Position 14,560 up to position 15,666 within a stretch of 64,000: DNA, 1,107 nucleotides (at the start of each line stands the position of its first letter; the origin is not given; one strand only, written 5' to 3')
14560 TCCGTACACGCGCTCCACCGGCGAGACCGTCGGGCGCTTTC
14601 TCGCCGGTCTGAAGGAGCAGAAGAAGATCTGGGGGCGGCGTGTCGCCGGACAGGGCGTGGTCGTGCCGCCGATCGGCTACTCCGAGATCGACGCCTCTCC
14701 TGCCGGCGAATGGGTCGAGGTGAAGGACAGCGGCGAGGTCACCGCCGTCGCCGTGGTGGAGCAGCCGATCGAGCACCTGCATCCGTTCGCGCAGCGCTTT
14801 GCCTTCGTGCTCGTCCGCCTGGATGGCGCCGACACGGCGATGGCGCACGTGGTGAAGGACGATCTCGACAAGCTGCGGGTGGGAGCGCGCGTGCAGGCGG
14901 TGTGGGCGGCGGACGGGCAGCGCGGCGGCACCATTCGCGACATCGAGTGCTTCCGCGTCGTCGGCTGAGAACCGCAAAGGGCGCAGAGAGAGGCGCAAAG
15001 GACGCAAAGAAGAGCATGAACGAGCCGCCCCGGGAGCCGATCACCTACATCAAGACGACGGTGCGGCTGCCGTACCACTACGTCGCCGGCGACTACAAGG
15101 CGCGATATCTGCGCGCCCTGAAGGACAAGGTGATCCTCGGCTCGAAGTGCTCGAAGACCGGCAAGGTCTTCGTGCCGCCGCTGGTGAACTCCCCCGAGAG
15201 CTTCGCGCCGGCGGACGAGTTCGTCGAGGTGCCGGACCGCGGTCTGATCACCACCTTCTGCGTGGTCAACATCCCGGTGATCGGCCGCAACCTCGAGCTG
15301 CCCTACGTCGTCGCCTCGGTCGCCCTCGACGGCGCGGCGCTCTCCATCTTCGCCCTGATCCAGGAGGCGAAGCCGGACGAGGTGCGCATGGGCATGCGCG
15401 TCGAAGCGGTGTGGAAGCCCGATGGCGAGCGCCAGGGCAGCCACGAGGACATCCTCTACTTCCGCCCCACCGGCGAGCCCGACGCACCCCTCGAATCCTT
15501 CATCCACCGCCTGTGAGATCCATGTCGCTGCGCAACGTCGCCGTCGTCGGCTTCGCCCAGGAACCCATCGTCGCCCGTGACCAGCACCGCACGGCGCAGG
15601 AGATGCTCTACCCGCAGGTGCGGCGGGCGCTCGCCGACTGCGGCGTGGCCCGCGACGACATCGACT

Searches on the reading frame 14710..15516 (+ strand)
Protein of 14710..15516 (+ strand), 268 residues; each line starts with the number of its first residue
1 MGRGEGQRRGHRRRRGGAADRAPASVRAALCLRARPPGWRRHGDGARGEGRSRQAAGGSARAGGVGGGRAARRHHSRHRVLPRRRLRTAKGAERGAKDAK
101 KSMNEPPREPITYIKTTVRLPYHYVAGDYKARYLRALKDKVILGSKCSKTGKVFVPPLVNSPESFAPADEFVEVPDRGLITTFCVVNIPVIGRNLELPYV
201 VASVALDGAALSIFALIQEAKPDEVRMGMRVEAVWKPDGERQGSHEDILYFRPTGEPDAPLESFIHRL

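Call 37: search_protein_families(library=pfam, proteins=[window:14710-15516:+], max_evalue=0.001)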
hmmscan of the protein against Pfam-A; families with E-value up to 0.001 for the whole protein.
window:14710-15516:+ (268 aa): 1 family
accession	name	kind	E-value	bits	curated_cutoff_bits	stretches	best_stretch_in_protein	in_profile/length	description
PF01796.24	OB_ChsH2_C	-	2.4e-13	50.3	27.1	1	172-236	2-65/65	ChsH2, C-terminal OB-fold domain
